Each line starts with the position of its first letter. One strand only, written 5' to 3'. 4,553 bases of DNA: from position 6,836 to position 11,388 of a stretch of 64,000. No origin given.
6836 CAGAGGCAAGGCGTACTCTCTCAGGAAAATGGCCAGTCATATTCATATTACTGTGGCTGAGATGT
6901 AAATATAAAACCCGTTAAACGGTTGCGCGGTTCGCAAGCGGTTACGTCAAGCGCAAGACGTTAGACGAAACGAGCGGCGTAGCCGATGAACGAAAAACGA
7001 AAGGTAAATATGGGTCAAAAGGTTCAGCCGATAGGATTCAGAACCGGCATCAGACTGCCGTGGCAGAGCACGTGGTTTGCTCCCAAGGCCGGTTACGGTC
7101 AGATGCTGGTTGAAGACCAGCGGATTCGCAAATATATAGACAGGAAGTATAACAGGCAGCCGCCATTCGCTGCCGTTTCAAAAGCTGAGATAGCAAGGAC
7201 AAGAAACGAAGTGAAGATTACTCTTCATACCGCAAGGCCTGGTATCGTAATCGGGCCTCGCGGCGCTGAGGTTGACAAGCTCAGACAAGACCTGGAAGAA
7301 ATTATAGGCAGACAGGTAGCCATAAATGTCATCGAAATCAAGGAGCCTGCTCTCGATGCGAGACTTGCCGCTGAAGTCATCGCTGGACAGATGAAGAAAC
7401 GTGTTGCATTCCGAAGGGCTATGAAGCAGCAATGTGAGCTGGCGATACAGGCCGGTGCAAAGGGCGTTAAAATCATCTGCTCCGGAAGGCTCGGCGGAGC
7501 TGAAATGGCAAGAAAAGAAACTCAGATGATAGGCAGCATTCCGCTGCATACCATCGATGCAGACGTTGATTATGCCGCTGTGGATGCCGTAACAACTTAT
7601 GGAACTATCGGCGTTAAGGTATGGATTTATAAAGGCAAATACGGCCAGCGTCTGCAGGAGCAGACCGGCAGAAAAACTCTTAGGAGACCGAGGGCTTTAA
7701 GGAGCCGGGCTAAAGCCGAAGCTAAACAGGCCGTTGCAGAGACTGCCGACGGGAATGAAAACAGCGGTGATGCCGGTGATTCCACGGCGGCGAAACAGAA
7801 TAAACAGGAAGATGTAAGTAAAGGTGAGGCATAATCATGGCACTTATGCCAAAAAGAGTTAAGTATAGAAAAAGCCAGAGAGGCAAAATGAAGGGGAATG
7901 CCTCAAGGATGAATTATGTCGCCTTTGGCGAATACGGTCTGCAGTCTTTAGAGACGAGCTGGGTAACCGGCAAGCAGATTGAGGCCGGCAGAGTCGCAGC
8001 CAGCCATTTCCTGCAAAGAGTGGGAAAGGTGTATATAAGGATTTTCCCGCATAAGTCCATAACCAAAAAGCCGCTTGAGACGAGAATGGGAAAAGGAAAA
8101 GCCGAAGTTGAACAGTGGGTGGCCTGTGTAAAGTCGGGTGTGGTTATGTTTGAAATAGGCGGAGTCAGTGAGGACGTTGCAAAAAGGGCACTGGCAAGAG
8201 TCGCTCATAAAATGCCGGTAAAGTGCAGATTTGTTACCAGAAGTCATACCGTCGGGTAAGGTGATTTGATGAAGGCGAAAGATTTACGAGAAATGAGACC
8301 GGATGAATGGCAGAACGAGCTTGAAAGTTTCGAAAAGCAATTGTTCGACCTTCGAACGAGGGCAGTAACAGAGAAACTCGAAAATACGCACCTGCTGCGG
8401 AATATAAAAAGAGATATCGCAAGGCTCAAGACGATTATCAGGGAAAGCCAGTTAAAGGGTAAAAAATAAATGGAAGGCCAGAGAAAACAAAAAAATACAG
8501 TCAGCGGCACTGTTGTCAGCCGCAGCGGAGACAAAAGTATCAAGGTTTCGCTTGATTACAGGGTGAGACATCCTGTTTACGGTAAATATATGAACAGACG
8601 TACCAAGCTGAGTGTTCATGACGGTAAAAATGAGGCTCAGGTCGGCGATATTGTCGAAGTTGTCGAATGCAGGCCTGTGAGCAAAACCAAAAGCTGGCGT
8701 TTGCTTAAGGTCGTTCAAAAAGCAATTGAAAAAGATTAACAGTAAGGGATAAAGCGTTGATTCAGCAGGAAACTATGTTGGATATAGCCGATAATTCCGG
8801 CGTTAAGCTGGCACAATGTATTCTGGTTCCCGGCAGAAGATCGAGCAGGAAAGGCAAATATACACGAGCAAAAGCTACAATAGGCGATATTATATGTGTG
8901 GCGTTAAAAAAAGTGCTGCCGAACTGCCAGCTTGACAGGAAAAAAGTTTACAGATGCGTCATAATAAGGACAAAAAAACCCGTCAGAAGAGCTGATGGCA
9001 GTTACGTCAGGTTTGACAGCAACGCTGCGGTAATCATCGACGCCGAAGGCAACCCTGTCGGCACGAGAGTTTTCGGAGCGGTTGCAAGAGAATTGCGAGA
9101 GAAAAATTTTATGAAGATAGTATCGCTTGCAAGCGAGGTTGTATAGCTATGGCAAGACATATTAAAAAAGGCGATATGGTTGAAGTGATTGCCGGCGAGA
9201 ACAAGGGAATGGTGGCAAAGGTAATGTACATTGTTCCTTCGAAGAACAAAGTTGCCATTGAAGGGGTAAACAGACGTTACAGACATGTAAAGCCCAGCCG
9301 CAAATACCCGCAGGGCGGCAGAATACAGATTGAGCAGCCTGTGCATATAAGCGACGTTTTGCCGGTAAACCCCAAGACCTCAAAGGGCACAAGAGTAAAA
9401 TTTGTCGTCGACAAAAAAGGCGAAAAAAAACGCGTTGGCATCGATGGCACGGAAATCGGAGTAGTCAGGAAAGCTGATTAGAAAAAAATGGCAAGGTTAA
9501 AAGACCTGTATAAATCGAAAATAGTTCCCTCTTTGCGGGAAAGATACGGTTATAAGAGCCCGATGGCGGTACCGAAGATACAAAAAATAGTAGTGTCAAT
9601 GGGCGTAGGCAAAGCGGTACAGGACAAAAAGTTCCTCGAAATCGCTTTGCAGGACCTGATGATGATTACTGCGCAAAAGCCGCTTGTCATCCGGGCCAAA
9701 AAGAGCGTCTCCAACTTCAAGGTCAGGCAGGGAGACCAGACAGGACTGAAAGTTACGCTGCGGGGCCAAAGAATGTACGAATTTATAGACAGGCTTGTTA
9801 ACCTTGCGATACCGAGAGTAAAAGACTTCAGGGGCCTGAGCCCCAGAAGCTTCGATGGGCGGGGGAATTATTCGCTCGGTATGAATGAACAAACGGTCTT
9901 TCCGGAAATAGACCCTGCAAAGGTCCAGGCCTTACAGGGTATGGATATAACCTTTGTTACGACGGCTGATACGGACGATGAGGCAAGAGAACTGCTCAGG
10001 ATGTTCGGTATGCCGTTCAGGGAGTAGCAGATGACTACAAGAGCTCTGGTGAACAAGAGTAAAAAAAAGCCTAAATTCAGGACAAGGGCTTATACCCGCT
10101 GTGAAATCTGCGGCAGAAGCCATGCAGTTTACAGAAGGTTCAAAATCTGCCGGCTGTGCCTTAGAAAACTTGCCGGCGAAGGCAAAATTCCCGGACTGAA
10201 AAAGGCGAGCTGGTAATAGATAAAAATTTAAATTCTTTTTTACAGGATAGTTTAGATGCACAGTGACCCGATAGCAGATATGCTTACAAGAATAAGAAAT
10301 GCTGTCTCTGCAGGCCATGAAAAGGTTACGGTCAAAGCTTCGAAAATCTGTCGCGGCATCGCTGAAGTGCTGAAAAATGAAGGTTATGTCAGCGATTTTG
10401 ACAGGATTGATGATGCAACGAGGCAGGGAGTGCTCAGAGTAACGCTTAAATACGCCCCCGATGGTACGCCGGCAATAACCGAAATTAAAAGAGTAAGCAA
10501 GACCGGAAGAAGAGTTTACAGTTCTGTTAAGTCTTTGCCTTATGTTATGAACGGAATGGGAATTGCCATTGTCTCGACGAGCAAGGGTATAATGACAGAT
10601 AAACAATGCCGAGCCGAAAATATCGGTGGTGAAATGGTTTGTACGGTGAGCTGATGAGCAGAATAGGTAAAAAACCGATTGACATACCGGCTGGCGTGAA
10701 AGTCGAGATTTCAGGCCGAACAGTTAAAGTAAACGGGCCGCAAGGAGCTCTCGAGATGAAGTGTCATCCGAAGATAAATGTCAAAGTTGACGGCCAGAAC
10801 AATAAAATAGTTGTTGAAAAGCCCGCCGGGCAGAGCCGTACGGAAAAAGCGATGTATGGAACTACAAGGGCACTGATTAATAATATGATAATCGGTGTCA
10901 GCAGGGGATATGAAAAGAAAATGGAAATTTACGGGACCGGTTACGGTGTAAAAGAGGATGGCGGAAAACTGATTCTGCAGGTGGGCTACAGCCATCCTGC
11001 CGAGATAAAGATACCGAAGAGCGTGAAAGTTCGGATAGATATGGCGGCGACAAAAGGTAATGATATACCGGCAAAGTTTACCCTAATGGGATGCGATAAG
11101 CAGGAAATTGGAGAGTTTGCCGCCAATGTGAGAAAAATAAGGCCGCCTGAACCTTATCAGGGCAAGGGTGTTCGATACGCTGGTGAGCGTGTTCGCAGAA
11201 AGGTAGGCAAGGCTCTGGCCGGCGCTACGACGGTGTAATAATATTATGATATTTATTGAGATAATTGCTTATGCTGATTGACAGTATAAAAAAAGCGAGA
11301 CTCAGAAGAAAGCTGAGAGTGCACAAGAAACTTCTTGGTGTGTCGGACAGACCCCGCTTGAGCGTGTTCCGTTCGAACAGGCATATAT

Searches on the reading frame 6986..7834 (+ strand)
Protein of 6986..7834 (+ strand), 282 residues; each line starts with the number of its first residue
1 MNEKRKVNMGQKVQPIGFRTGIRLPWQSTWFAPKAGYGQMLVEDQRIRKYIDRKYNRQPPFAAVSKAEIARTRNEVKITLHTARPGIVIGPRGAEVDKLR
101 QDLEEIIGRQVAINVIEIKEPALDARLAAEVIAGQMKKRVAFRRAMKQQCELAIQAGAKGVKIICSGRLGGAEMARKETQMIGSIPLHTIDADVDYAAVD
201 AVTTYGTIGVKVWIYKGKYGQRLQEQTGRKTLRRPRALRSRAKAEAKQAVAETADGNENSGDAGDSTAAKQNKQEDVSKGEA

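Call 20: search_protein_families(library=pfam, proteins=[window:6986-7834:+], max_evalue=0.001)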
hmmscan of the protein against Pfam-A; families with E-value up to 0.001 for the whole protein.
window:6986-7834:+ (282 aa): 3 families
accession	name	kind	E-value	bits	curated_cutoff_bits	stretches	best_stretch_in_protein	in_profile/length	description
PF00189.25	Ribosomal_S3_C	-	5.9e-32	110.5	34.1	1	132-214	1-83/83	Ribosomal protein S3, C-terminal domain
PF07650.23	KH_2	-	2e-16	60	22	1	47-122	2-77/78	KH domain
PF05316.17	VAR1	-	3.7e-06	27.6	33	0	151-214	121-192/195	Mitochondrial ribosomal protein (VAR1)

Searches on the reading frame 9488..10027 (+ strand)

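Call 83: search_protein_families(library=pfam, proteins=[window:9488-10027:+], max_evalue=0.001)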
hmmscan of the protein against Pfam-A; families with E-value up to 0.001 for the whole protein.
window:9488-10027:+ (179 aa): 2 families
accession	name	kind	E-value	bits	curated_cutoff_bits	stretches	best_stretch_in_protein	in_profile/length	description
PF00673.26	Ribosomal_L5_C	-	6.3e-39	132.4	27.8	1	85-177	2-94/94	ribosomal L5P family C-terminus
PF00281.24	Ribosomal_L5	-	1.9e-23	82.9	34.9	1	24-80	1-57/57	Ribosomal protein L5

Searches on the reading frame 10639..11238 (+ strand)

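Call 83: search_protein_families(library=pfam, proteins=[window:10639-11238:+], max_evalue=0.001)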
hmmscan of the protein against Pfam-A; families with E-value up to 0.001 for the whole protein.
window:10639-11238:+ (199 aa): 1 family
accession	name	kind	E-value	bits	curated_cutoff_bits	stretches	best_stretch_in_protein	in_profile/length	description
PF00347.28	Ribosomal_L6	-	1.3e-35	122.5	27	2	16-90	1-80/80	Ribosomal protein L6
